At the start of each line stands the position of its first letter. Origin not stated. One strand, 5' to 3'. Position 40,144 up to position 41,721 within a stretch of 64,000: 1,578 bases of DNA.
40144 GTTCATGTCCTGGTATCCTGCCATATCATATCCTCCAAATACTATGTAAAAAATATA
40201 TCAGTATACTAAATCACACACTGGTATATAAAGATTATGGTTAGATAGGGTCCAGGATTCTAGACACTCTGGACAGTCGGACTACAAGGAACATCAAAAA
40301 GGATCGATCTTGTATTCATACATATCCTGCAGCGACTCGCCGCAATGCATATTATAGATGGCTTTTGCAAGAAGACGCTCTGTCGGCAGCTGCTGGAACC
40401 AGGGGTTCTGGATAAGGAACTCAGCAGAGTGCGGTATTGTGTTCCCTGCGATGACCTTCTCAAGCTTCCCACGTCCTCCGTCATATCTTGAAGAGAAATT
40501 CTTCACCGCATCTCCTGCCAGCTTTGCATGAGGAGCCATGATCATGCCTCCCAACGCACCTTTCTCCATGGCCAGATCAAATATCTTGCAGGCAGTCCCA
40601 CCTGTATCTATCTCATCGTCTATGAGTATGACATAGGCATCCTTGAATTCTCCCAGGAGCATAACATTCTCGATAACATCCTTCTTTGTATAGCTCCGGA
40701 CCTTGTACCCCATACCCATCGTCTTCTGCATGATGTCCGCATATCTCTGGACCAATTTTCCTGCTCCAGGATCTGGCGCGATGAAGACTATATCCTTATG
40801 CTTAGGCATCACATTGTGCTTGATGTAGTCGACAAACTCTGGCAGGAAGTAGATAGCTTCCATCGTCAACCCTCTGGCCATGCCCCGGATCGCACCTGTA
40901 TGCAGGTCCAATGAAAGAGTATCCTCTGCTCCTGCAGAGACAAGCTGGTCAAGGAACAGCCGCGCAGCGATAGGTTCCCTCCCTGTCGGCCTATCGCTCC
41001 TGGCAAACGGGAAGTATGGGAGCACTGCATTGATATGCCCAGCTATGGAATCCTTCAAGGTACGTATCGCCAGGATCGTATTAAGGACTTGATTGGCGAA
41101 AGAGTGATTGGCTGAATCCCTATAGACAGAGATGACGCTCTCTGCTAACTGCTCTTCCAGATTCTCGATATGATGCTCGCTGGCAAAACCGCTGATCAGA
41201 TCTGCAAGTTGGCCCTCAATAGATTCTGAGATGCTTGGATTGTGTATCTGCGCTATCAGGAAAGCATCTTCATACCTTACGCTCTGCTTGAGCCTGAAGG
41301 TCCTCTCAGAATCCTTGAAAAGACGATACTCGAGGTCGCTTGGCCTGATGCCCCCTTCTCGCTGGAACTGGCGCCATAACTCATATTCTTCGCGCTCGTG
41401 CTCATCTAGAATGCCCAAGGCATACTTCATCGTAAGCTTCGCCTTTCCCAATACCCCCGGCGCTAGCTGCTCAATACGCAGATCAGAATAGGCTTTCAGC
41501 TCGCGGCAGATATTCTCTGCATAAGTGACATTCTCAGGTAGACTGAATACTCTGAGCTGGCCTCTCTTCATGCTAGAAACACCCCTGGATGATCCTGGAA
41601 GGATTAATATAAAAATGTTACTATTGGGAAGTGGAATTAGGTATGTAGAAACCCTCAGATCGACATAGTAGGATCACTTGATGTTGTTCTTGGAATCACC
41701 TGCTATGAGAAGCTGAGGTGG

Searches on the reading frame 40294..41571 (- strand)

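Call 22: search_protein_families(library=pfam, proteins=[window:40294-41571:-], max_evalue=0.00001)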
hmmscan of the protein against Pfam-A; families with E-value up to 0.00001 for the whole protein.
window:40294-41571:- (425 aa): 2 families
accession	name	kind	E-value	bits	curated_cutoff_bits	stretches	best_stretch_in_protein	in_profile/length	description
PF13793.12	Pribosyltran_N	-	7.3e-18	65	25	1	57-214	20-117/117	N-terminal domain of ribose phosphate pyrophosphokinase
PF14572.12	Pribosyl_synth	-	2.4e-07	31.3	27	1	303-417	75-182/184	Phosphoribosyl synthetase-associated domain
